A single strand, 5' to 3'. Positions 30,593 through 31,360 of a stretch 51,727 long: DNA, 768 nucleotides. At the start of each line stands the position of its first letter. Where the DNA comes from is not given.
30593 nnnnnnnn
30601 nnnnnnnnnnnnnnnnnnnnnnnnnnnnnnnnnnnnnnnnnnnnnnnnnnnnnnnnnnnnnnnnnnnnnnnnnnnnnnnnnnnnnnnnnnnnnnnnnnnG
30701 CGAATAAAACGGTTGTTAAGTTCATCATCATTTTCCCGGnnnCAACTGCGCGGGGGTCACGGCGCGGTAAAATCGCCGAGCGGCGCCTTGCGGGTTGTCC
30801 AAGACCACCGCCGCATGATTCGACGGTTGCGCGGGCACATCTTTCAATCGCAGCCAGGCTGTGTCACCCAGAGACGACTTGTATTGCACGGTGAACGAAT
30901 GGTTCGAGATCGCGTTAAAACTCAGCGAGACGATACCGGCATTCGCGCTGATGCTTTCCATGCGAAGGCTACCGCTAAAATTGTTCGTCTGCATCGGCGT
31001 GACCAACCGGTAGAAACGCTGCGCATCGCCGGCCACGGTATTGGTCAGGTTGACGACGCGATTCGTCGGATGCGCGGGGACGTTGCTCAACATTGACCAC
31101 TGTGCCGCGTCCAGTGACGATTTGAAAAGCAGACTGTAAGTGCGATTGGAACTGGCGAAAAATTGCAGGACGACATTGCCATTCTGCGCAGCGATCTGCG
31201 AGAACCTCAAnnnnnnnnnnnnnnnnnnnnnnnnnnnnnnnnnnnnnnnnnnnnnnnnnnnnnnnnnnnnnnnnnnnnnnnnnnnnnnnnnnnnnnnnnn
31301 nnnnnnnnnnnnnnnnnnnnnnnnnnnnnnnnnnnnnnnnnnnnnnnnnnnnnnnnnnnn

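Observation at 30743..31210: Shared C-terminal ~55-80-aa module ending in [FY][FY]R on five unrelated secreted giants (tandem here): candidate sorting or anchoring signal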

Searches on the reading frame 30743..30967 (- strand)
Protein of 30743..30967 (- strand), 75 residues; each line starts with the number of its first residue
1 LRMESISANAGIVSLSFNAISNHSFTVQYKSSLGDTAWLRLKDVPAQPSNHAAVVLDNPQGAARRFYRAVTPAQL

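Call 14: search_protein_families(library=pfam, proteins=[window:30743-30967:-], max_evalue=10)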
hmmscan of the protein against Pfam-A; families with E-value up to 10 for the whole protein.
window:30743-30967:- (75 aa): 0 families

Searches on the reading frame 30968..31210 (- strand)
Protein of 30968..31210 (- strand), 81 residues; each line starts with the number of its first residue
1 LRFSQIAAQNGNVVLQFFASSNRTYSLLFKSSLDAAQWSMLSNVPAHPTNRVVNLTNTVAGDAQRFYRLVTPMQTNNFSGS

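Call 14: search_protein_families(library=pfam, proteins=[window:30968-31210:-], max_evalue=10)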
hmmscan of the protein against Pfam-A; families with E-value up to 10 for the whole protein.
window:30968-31210:- (81 aa): 0 families

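Call 15: find_homologous_proteins(query=A1, max_evalue=0.001)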
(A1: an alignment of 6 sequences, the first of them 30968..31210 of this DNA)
Query A1 (6 sequences) (81 aa, profile of the alignment): 31 proteins with E <= 0.001 among 126 candidates.
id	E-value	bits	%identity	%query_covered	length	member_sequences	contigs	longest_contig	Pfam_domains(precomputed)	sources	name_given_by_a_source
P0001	1.5e-21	94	36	44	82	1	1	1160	-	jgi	jgi:hypothetical protein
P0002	1.5e-19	88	-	-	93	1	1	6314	-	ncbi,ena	-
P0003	7.5e-17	79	-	-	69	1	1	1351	-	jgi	jgi:hypothetical protein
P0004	2.4e-16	78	50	79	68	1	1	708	-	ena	-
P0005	7.0e-16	76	-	-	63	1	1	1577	-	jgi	-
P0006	1.0e-15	76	-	-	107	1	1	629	-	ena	-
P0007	2.1e-15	75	-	-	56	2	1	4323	-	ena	-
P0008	3.8e-14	71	39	91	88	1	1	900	-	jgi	jgi:hypothetical protein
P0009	1.9e-13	69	36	41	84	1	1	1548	-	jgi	jgi:hypothetical protein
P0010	7.5e-11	60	46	16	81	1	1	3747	-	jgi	jgi:hypothetical protein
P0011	1.8e-10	59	39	79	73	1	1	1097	-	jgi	jgi:hypothetical protein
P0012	2.6e-8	52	-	-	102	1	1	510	-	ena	-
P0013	6.4e-8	51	33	77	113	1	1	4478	-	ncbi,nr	ncbi:MAG TPA: hypothetical protein VGV18_03370, partial [Verrucomicrobiae bacterium]|nr:hypothetical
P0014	1.4e-7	50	-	-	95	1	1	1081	-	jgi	jgi:hypothetical protein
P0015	2.8e-7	49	32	31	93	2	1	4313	-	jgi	jgi:hypothetical protein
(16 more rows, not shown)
